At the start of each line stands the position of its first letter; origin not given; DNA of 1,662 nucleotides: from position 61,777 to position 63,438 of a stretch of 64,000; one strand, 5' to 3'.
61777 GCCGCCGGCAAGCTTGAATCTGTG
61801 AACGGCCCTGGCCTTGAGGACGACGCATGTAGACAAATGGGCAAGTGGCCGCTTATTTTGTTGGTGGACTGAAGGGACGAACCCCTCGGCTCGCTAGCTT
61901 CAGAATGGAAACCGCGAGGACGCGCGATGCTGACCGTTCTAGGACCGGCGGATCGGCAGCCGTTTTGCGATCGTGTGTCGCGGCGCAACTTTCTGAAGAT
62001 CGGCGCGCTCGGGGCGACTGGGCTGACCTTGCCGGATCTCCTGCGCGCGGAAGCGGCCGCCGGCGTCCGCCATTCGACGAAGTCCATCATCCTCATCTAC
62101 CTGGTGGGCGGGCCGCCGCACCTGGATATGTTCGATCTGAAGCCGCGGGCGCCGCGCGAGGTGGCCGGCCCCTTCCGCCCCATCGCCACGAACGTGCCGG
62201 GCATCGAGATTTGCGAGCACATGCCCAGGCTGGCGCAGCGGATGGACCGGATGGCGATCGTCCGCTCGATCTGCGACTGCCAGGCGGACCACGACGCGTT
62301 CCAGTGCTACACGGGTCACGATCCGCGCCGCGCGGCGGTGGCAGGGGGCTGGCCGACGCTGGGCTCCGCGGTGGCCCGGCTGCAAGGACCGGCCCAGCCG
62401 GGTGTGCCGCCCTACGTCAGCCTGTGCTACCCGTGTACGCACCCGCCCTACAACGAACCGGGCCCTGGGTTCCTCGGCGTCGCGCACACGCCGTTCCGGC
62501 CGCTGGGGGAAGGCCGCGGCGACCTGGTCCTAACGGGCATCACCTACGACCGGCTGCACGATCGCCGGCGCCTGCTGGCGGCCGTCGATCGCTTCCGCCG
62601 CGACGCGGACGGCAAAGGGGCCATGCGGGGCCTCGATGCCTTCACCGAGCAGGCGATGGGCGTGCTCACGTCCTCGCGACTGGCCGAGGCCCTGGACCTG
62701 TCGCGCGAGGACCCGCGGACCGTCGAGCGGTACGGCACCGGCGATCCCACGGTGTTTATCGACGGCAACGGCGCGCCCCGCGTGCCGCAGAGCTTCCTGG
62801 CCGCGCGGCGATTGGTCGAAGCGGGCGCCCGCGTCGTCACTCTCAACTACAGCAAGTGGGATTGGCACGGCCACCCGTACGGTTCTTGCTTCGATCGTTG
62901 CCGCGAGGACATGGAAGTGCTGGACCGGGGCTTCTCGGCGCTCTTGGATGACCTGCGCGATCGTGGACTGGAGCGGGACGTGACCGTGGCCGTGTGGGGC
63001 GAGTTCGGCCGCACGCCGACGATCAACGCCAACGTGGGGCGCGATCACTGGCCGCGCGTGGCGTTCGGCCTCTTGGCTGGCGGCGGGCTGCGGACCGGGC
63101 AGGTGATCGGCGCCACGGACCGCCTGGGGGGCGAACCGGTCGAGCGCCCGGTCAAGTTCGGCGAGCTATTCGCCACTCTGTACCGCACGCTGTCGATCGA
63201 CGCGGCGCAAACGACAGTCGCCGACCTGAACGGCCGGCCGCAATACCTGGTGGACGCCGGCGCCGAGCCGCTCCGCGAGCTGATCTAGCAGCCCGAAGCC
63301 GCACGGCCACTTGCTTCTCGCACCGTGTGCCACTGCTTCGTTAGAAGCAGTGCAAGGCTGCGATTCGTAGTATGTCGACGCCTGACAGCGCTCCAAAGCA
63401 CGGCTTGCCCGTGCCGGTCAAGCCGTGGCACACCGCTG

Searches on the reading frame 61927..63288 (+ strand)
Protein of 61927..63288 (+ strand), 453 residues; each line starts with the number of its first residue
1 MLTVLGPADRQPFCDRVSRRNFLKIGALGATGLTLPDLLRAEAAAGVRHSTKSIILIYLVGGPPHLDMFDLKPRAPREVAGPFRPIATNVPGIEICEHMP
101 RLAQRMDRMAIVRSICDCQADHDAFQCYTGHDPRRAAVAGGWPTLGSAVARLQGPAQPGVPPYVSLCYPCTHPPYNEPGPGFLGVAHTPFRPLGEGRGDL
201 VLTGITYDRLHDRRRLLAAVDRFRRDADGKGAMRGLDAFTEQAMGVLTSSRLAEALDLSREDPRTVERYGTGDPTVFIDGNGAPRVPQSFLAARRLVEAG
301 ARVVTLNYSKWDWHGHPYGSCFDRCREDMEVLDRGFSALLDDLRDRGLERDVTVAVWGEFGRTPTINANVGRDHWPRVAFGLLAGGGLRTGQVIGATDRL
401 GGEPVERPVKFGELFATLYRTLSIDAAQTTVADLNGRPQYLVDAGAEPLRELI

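Call 12: search_protein_families(library=pfam, proteins=[window:61927-63288:+])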
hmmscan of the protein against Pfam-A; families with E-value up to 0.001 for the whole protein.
window:61927-63288:+ (453 aa): 2 families
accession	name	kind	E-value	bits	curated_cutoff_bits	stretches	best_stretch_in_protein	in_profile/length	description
PF07394.17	DUF1501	-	6.6e-81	272.9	27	1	52-453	2-390/390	Protein of unknown function (DUF1501)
PF01663.27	Phosphodiest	-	9.4e-05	22.6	23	1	299-365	158-224/342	Type I phosphodiesterase / nucleotide pyrophosphatase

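Call 26: find_encoding_contigs(protein=window:61927-63288:+, flank=10000, max_places=10)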
Protein window:61927-63288:+ (453 aa): 1 contig read that carries it; 1 place shown.
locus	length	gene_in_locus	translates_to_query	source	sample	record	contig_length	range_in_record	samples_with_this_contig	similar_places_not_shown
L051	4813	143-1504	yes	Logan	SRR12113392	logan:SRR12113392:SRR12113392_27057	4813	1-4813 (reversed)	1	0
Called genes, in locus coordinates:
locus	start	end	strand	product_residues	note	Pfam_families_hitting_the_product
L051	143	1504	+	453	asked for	PF07394:DUF1501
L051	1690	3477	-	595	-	PF07287:AtuA, PF23544:AtuA_ferredoxin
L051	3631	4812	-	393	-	?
